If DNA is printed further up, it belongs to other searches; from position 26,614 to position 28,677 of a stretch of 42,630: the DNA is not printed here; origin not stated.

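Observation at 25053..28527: Three-gene chemosensory module (cheA, cheC-like, cheB) wedged between nuoJK and nuoI, with no cheY, cheW, cheR or MCP in view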

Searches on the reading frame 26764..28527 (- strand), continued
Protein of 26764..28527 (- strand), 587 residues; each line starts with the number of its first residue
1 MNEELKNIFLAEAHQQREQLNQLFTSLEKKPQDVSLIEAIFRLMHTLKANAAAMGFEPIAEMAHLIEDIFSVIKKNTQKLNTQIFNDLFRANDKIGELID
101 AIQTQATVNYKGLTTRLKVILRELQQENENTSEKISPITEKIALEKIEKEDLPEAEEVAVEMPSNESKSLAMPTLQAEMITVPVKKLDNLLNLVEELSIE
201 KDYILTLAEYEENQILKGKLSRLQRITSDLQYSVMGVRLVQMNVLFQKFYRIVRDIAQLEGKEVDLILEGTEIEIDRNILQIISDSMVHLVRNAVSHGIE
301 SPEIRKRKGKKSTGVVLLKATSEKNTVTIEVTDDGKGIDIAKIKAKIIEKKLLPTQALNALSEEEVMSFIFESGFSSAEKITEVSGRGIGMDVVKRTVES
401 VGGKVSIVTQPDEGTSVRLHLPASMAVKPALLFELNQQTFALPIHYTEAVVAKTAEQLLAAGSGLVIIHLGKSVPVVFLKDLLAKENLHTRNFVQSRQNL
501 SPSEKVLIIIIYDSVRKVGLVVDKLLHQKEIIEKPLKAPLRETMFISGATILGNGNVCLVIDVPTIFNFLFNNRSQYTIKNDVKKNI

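Call 55: search_protein_families(library=pfam, proteins=[L008:34-1623:+, L008:1856-2440:+, L008:2437-2832:+, L008:2980-3798:+, L008:3805-4428:+, L008:5913-7622:-, L008:7817-9169:+, L008:9551-9910:+, L008:11886-12575:+, L008:12617-14020:-], max_evalue=0.001)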
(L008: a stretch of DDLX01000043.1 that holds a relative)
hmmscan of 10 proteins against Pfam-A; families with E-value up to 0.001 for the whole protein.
L008:34-1623:+ (529 aa): 2 families
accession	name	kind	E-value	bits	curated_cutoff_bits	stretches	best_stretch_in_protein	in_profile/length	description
PF02776.23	TPP_enzyme_N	-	5.8e-13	49.1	26.8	1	1-76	40-116/119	Thiamine pyrophosphate enzyme, N-terminal TPP binding domain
PF16582.11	TPP_enzyme_M_2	-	5.3e-12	46.4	30.1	1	171-352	36-207/208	Middle domain of thiamine pyrophosphate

L008:1856-2440:+ (194 aa): 1 family
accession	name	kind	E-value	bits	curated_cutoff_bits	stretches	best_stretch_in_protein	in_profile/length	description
PF19788.4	DUF6272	-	2.5e-32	111.8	26.6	1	54-180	7-133/134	Family of unknown function (DUF6272)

L008:2437-2832:+ (131 aa): 1 family
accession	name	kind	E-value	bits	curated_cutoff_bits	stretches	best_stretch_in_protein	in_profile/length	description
PF09345.15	SiaC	-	2.9e-36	124.2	24.5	1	18-129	6-119/120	SiaC family regulatory phosphoprotein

L008:2980-3798:+ (272 aa): 2 families
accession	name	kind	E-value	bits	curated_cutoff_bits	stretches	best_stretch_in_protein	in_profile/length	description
PF01739.24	CheR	-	1.9e-38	132.3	27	1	73-263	2-190/195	CheR methyltransferase, SAM binding domain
PF03705.20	CheR_N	-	3.3e-11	43.2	27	1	8-59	2-53/53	CheR methyltransferase, all-alpha domain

L008:3805-4428:+ (207 aa): 1 family
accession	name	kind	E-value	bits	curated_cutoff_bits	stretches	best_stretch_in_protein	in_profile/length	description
PF01339.22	CheB_methylest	-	3.2e-50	170.7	24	1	17-190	1-171/174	CheB methylesterase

L008:5913-7622:- (569 aa): 4 families
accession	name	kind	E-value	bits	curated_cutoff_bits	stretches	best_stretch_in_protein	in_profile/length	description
PF02811.25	PHP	-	1.5e-10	42.1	26.4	1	333-449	2-113/164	PHP domain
PF14716.13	HHH_8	-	1.4e-09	38.6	30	1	5-76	2-72/73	Helix-hairpin-helix domain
PF14520.12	HHH_5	-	3.3e-07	31.1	27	1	93-147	3-55/57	Helix-hairpin-helix domain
PF14791.11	DNA_pol_B_thumb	-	1.6e-05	25.1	25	1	272-307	25-63/63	DNA polymerase beta thumb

L008:7817-9169:+ (450 aa): 3 families
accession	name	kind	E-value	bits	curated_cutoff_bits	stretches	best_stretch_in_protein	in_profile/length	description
PF09423.15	PhoD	-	1.4e-19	70.9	27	1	134-394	3-301/343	PhoD-like phosphatase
PF25077.1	DUF7800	-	1.1e-09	38.8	27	1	27-118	3-87/89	Domain of unknown function (DUF7800)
PF16655.11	PhoD_N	-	4.1e-05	24.5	30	1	35-104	6-80/90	PhoD-like phosphatase, N-terminal domain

L008:9551-9910:+ (119 aa): 1 family
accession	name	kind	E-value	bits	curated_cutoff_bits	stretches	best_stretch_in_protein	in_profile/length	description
PF00072.30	Response_reg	-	3.2e-24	85.7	30.2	1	4-114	1-110/111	Response regulator receiver domain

L008:11886-12575:+ (229 aa): 0 families

L008:12617-14020:- (467 aa): 1 family
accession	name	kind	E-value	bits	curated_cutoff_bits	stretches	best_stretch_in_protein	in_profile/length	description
PF02638.21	GHL10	-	5.8e-38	131.2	27.9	1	42-318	7-281/311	Glycosyl hydrolase-like 10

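Call 56: search_solved_structures(query=window:26764-28527:-, max_evalue=1e-10, show_alignments=1)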
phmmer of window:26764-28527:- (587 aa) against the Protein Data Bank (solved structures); distinct sequences matched with E-value up to 1e-10: 14.
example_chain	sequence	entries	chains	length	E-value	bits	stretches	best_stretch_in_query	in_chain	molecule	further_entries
6s1k_A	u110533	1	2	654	1.5e-76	261.3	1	173-566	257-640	Chemotaxis protein CheA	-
3ja6_C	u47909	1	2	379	1.7e-76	261.1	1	179-565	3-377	Chemotaxis protein CheA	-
1b3q_A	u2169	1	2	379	2e-76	260.9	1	179-565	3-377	PROTEIN (CHEMOTAXIS PROTEIN CHEA)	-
8c5v_A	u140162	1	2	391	2.8e-67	230.7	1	178-566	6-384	Chemotaxis protein CheA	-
2ch4_A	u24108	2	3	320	9.1e-66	225.7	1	237-565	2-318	CHEMOTAXIS PROTEIN CHEA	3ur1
4jpb_A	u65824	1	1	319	1.2e-63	218.7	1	237-565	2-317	Chemotaxis protein CheA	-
4xiv_A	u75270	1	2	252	2.5e-61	211.1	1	178-423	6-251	Chemotaxis protein CheA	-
1i5d_A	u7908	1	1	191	7.4e-51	176.5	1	234-423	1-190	CHEMOTAXIS PROTEIN CHEA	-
6mi6_A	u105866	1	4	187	6.5e-50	173.4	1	237-422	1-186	Chemotaxis protein CheA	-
1i58_A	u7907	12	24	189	9.4e-50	172.9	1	237-423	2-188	CHEMOTAXIS PROTEIN CHEA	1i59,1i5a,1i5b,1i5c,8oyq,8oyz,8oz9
6ff6_A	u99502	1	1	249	9.5e-16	60.7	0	18-104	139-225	BRIC1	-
2ld6_A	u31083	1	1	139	9.2e-15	57.5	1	2-106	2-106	Chemotaxis protein CheA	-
1tqg_A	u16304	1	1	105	5.9e-14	54.8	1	4-102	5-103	Chemotaxis protein cheA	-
6fes_A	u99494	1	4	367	9.3e-12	47.5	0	13-102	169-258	D12_BRIC2, a synthetic protein,D12_BRIC2, a synthetic protein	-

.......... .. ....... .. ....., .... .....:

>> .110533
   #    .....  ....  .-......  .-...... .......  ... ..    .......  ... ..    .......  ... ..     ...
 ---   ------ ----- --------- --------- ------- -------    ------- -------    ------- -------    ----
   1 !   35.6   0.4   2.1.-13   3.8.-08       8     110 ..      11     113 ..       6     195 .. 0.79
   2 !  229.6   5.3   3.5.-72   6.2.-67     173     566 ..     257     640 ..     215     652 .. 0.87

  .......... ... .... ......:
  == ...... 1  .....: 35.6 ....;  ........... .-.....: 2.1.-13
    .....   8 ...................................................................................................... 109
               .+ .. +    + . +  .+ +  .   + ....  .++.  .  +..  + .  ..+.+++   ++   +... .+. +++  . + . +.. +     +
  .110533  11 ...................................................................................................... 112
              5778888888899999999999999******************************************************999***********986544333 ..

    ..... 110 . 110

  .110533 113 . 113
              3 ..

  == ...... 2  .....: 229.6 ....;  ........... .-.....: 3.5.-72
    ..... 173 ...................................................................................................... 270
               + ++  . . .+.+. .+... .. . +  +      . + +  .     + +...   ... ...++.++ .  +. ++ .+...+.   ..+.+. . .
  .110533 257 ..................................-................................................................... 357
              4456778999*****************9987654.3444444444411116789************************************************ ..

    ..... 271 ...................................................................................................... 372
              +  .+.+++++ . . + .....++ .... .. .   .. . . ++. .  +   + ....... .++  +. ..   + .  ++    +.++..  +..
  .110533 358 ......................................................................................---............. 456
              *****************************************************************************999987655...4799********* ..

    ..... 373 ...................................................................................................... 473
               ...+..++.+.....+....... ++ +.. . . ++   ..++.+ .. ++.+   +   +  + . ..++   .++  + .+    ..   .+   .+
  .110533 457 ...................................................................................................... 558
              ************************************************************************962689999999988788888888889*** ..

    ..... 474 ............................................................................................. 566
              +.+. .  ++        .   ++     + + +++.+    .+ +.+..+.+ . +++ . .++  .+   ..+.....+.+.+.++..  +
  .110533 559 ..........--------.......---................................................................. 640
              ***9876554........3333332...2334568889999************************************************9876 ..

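Call 62: find_encoding_contigs(protein=P0059, flank=10000, max_places=1)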
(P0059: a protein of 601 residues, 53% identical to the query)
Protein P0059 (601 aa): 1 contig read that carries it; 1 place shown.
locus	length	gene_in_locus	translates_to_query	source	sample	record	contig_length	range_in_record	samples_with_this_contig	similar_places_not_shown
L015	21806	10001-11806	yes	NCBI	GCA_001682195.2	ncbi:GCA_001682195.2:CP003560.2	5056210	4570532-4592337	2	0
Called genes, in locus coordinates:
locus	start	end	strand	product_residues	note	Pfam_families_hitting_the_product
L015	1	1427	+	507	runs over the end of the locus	PF01676:Metalloenzyme, PF06415:iPGM_N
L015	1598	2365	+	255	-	PF00142:Fer4_NifH (weak), PF01656:CbiA, PF02374:ArsA_ATPase (faint), PF06564:CBP_BcsQ, PF09140:MipZ, PF10609:ParA, PF13614:AAA_31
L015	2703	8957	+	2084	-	PF00989:PAS, PF08447:PAS_3, PF08448:PAS_4, PF13426:PAS_9, PF00989:PAS, PF08447:PAS_3, PF08448:PAS_4, PF13426:PAS_9, +51 more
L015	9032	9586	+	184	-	PF01584:CheW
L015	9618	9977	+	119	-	PF00072:Response_reg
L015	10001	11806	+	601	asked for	PF01627:Hpt, PF02895:H-kinase_dim, PF02518:HATPase_c, PF01584:CheW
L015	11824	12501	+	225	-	PF04509:CheC (faint)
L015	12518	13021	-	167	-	PF02870:Methyltransf_1N (weak), PF01035:DNA_binding_1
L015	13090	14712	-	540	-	PF20154:LNT_N, PF00795:CN_hydrolase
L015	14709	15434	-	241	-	PF00590:TP_methylase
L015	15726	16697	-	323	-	PF20030:bpMoxR, PF07726:AAA_3, PF07728:AAA_5, PF17863:AAA_lid_2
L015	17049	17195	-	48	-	-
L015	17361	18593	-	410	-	-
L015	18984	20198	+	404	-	-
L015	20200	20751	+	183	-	PF21980:MksE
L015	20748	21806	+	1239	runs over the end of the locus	PF12128:DUF3584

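Call 63: find_encoding_contigs(protein=P0018, flank=10000, max_places=1)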
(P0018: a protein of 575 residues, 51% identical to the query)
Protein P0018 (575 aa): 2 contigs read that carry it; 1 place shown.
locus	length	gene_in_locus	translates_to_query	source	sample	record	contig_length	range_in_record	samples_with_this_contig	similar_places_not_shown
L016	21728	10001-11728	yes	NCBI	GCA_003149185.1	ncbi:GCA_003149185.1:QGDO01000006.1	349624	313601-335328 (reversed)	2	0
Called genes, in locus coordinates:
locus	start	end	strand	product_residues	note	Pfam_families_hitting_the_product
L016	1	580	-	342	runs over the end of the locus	PF01073:3Beta_HSD, PF01370:Epimerase, PF02719:Polysacc_synt_2, PF04321:RmlD_sub_bind, PF07993:NAD_binding_4, PF16363:GDP_Man_Dehyd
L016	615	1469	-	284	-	PF01370:Epimerase, PF02719:Polysacc_synt_2 (faint), PF04321:RmlD_sub_bind, PF16363:GDP_Man_Dehyd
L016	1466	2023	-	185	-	PF00908:dTDP_sugar_isom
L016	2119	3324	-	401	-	-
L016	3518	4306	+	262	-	PF00142:Fer4_NifH (weak), PF01656:CbiA, PF02374:ArsA_ATPase (weak), PF06564:CBP_BcsQ, PF09140:MipZ, PF10609:ParA, PF13614:AAA_31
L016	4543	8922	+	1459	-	PF00989:PAS, PF08447:PAS_3, PF13426:PAS_9, PF00989:PAS, PF13426:PAS_9, PF08447:PAS_3, PF00989:PAS, PF08447:PAS_3, +24 more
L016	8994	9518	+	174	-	PF01584:CheW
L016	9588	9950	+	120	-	PF00072:Response_reg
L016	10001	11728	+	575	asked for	PF01627:Hpt, PF02895:H-kinase_dim, PF02518:HATPase_c, PF01584:CheW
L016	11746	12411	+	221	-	-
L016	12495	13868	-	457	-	PF05496:RuvB_N (faint), PF00004:AAA (weak), PF07724:AAA_2 (weak), PF13401:AAA_22 (faint), PF07724:AAA_2, PF00004:AAA (weak)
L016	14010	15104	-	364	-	-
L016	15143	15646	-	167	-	PF00186:DHFR_1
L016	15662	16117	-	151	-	PF00075:RNase_H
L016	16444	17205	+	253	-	-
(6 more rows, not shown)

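Call 64: find_encoding_contigs(protein=P0023, flank=10000, max_places=1)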
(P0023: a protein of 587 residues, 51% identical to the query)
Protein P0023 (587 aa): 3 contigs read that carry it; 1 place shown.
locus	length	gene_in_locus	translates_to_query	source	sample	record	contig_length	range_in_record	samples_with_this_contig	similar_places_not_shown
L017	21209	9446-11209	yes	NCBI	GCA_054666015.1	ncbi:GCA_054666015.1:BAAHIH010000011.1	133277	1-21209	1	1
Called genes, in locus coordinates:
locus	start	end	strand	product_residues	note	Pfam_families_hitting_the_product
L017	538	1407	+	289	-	-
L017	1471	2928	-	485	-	PF02113:Peptidase_S13, PF13354:Beta-lactamase2 (faint)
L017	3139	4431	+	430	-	PF18294:Pept_S41_N, PF03572:Peptidase_S41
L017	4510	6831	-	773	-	PF15976:CooC_C (faint), PF13620:CarboxypepD_reg (faint), PF07228:SpoIIE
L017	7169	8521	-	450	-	PF00890:FAD_binding_2 (weak), PF01266:DAO (weak), PF03486:HI0933_like (faint), PF12831:FAD_oxidored (weak), PF13450:NAD_binding_8, PF13738:Pyr_redox_3 (faint), PF01593:Amino_oxidase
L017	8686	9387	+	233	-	-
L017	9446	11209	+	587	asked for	PF01627:Hpt, PF02895:H-kinase_dim, PF02518:HATPase_c, PF01584:CheW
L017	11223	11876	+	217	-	-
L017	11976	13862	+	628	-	PF01590:GAF, PF13185:GAF_2, PF00989:PAS, PF08448:PAS_4, PF08447:PAS_3, PF13426:PAS_9, PF00989:PAS (weak), PF13426:PAS_9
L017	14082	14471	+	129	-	PF14109:GldH_lipo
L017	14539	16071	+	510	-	PF04244:DPRP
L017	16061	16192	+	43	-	-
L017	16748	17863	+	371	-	PF10502:Peptidase_S26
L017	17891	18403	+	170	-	PF01042:Ribonuc_L-PSP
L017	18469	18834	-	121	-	PF02482:Ribosomal_S30AE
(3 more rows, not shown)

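Call 66: search_protein_families(library=pfam, proteins=[L010:7522-8175:+, L015:11824-12501:+], max_evalue=0.05)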
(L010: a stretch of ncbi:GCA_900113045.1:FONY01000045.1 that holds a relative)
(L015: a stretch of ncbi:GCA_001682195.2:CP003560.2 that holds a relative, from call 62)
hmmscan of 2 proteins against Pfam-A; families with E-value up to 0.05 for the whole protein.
L010:7522-8175:+ (217 aa): 1 family
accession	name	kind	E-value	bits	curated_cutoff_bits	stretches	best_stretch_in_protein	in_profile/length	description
PF04509.17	CheC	-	2.6e-05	24.5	22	1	106-132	3-29/38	CheC-like family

L015:11824-12501:+ (225 aa): 1 family
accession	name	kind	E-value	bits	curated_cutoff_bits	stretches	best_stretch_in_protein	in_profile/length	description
PF04509.17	CheC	-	7e-07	29.5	22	1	104-140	1-37/38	CheC-like family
